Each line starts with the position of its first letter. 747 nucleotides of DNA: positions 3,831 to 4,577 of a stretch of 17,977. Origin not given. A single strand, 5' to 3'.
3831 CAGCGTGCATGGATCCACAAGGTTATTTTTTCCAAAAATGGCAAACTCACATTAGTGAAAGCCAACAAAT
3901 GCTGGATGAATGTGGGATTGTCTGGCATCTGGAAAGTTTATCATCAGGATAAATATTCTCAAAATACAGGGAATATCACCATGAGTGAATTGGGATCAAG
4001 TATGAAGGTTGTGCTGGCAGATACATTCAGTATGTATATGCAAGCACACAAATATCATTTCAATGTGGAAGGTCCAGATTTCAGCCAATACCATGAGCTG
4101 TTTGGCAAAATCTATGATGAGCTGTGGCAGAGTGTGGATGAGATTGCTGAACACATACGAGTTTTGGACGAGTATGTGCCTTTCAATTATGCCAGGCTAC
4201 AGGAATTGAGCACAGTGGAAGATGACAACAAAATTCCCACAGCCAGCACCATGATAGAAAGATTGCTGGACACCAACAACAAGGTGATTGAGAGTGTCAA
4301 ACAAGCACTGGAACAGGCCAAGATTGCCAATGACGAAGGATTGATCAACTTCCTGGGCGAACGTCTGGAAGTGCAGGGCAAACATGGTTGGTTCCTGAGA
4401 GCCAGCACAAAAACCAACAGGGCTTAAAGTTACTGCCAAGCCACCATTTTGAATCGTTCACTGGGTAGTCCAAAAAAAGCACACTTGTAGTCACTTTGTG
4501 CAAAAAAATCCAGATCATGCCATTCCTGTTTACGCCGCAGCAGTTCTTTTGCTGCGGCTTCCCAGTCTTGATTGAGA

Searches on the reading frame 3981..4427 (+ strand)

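Call 9: search_protein_families(library=pfam, proteins=[window:3981-4427:+], max_evalue=0.01)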
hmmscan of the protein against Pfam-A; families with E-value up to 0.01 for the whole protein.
window:3981-4427:+ (148 aa): 1 family
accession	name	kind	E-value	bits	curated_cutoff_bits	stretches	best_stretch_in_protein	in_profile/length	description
PF00210.30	Ferritin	-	8.3e-25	87.8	24.5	1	12-141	8-134/142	Ferritin-like domain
